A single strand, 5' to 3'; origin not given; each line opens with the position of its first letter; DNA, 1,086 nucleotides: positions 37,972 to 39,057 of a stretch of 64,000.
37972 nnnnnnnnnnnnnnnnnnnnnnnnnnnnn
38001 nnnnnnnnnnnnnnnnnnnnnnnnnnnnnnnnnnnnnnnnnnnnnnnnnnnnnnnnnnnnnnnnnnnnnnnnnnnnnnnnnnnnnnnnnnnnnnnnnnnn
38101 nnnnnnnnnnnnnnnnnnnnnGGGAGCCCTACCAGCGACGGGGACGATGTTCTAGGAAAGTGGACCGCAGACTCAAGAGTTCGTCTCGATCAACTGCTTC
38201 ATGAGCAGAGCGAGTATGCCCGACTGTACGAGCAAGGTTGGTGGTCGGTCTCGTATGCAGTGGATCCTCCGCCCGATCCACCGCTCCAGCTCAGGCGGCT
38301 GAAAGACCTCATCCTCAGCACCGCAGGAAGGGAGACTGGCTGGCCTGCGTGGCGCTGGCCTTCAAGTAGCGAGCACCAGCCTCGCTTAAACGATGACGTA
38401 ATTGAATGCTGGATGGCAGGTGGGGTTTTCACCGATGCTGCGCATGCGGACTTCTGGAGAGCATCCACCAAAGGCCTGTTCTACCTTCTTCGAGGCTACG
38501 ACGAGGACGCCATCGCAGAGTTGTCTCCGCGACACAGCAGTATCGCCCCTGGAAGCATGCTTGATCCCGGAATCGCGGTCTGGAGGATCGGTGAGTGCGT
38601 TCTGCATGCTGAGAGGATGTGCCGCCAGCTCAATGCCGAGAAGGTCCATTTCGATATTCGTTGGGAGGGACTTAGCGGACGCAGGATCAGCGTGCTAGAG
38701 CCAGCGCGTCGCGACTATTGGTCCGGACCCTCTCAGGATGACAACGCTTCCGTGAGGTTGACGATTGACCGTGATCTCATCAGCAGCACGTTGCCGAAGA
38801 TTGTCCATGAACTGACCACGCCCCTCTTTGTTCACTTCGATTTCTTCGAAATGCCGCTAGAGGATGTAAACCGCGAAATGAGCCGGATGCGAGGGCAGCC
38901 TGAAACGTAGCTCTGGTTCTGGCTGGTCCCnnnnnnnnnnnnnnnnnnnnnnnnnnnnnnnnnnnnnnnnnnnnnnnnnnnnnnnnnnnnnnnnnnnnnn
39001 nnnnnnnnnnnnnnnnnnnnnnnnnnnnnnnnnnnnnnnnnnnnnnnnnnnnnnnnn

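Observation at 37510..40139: Low-GC two-gene cargo cassette (AlbA_2/Schlafen-like + PD-(D/E)xK-like) on the tRNA-Arg island: candidate uncharacterised defence system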

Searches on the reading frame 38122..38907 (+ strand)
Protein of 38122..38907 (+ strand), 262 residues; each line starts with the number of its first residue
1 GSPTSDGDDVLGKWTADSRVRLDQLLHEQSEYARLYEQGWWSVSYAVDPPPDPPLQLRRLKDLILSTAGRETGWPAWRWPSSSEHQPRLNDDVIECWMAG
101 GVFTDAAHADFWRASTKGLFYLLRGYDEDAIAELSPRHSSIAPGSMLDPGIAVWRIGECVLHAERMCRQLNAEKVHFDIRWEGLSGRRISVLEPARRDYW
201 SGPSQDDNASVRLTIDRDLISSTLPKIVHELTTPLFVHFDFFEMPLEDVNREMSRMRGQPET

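Call 59: find_homologous_proteins(query=A4, max_evalue=0.001)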
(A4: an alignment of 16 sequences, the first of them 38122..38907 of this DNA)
Query A4 (16 sequences) (262 aa, profile of the alignment): 341 proteins with E <= 0.001 among 7125 candidates; the best 120 are listed.
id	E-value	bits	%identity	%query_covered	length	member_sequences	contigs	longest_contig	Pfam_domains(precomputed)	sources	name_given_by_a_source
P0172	1.0e-101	358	38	98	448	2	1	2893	PF04326.20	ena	-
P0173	3.6e-100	353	39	94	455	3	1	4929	-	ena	-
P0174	9.9e-98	345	37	95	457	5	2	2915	-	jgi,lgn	-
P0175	1.6e-97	344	38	99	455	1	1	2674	-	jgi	jgi:hypothetical protein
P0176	1.8e-97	344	40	95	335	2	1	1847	-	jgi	-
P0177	3.1e-97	343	38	95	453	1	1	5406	PF04326.20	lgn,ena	-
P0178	3.6e-97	343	37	98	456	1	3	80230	PF04326.20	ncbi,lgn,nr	ncbi:MAG: ATP-binding protein [Chloroflexi bacterium]|nr:ATP-binding protein [Chloroflexota bacteriu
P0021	4.3e-97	343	39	98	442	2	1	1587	PF04326.20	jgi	-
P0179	4.8e-97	342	38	98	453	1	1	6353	PF04326.20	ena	-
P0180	1.6e-96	341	37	94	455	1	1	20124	-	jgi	jgi:transcriptional regulator with XRE-family HTH domain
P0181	3.4e-96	340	36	95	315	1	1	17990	-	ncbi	-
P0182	5.8e-96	339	36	96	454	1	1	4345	PF04326.20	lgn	-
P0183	7.1e-96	339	39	94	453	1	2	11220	-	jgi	jgi:hypothetical protein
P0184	2.4e-95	337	39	96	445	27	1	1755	PF04326.20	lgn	-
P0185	2.8e-95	337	37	98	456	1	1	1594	PF04326.20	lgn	-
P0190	7.1e-93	329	37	94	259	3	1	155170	-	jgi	-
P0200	3.8e-92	326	38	95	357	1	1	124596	-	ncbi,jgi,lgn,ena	jgi:transcriptional regulator with XRE-family HTH domain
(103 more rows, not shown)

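Call 106: find_encoding_contigs(protein=P0190, flank=5000, max_places=2)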
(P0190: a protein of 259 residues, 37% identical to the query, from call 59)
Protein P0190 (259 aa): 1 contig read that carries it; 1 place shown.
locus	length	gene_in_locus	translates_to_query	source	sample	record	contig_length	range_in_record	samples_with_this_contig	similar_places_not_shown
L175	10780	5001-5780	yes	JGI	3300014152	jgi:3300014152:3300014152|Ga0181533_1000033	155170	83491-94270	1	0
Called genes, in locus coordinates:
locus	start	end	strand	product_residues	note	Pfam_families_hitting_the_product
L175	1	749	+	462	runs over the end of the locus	PF02195:ParB_N (weak), PF01555:N6_N4_Mtase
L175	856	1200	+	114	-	PF18932:DUF5681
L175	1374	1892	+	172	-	-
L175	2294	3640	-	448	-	-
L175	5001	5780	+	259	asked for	-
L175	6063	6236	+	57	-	-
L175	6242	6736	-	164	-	PF10083:DUF2321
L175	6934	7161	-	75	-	PF08281:Sigma70_r4_2 (weak), PF04545:Sigma70_r4, PF00196:GerE (weak)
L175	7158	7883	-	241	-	PF13091:PLDc_2, PF00614:PLDc (faint), PF07894:SACK1 (weak), PF27542:ArfC (faint)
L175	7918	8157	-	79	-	-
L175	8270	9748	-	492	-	PF12705:PDDEXK_1, PF13482:RNase_H_2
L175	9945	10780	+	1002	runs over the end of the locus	PF20464:MmeI_N, PF20465:MmeI_hel, PF20473:MmeI_Mtase, PF07669:Eco57I (weak), PF20466:MmeI_TRD (weak)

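Call 107: find_encoding_contigs(protein=P0200, flank=5000, max_places=2)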
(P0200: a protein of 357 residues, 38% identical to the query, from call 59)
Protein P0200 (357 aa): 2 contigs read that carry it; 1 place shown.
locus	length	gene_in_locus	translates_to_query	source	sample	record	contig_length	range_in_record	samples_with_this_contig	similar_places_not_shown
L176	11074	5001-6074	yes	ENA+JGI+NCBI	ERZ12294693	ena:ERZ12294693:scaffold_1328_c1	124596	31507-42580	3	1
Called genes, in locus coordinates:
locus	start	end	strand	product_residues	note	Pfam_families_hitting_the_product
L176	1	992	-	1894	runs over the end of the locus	PF13195:DUF4011, PF13086:AAA_11 (weak), PF13604:AAA_30 (faint), PF13245:AAA_19 (faint), PF13086:AAA_11 (weak), PF13087:AAA_12, PF18741:MTES_1575, PF11784:DUF3320 (weak)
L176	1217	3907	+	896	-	PF01624:MutS_I, PF05188:MutS_II, PF05192:MutS_III, PF05190:MutS_IV, PF00488:MutS_V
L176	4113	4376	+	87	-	-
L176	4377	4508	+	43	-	-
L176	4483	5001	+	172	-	-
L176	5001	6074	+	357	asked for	-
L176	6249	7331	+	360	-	PF09952:AbiEi_2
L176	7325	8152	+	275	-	-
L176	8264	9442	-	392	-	PF10509:GalKase_gal_bdg, PF00288:GHMP_kinases_N, PF08544:GHMP_kinases_C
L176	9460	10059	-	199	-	-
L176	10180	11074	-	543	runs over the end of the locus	PF07992:Pyr_redox_2 (faint), PF12831:FAD_oxidored, PF13450:NAD_binding_8 (weak)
